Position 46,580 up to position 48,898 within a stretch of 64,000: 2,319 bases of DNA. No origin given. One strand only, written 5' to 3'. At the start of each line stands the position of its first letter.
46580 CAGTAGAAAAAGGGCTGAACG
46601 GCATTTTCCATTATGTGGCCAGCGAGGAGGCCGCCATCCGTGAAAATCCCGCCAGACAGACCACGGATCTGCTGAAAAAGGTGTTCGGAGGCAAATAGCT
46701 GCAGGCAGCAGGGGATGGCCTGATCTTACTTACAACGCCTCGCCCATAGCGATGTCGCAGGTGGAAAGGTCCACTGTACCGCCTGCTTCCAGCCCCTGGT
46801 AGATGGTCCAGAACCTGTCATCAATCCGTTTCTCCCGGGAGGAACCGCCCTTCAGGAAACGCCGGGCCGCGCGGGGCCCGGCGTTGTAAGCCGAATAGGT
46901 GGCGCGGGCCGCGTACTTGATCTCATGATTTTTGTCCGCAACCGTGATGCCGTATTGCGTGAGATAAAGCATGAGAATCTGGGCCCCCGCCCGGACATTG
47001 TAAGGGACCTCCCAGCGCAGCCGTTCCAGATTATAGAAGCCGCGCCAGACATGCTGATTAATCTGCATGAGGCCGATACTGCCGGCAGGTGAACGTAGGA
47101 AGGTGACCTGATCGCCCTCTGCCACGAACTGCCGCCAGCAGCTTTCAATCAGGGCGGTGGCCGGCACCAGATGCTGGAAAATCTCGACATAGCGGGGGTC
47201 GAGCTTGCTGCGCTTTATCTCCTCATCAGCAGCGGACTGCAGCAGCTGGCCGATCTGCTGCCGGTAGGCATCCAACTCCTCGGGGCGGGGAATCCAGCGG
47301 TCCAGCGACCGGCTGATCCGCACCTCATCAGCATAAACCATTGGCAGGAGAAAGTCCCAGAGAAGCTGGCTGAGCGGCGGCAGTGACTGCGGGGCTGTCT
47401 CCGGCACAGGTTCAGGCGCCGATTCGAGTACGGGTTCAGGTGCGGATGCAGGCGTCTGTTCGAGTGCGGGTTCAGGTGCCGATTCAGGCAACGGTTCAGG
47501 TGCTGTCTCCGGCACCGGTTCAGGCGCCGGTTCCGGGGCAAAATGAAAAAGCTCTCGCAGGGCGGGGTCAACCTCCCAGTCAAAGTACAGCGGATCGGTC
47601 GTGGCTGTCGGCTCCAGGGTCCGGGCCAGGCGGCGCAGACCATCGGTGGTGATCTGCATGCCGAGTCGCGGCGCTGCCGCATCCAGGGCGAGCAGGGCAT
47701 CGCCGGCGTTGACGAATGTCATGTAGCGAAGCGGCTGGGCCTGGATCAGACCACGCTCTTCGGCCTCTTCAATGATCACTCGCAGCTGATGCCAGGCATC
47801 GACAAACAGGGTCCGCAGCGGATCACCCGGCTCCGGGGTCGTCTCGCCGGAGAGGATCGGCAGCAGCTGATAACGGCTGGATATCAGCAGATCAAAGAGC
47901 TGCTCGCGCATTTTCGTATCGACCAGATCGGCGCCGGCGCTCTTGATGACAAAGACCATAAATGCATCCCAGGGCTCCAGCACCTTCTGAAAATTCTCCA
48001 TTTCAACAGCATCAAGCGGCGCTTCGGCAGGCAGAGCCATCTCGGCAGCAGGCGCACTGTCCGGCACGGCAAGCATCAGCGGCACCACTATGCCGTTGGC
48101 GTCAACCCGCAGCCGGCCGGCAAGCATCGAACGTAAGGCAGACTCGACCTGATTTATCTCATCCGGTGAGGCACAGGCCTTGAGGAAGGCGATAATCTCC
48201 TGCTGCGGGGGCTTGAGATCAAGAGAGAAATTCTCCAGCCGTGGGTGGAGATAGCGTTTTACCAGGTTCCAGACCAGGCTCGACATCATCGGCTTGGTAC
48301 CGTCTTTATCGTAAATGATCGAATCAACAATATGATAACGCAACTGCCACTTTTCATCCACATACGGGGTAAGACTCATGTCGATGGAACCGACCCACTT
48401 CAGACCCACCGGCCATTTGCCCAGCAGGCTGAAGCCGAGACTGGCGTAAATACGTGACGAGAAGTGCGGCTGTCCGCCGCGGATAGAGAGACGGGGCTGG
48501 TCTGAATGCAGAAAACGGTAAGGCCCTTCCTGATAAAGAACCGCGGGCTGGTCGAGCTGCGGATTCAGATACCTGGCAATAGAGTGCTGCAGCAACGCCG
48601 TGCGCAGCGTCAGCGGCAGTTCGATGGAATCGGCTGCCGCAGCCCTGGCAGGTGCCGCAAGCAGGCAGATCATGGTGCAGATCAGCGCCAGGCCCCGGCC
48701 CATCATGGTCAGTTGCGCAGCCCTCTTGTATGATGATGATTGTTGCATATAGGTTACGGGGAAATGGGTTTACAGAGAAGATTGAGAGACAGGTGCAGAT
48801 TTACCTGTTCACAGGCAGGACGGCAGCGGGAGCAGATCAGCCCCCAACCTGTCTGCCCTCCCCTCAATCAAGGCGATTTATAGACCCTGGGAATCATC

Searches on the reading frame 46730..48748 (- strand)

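Call 64: search_protein_families(library=pfam, proteins=[window:46730-48748:-], max_evalue=0.00001)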
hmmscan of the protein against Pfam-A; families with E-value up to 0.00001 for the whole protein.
window:46730-48748:- (672 aa): 1 family
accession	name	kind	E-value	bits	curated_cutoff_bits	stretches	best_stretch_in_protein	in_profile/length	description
PF01464.25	SLT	-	7.8e-06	25.9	21.3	0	530-640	19-113/117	Transglycosylase SLT domain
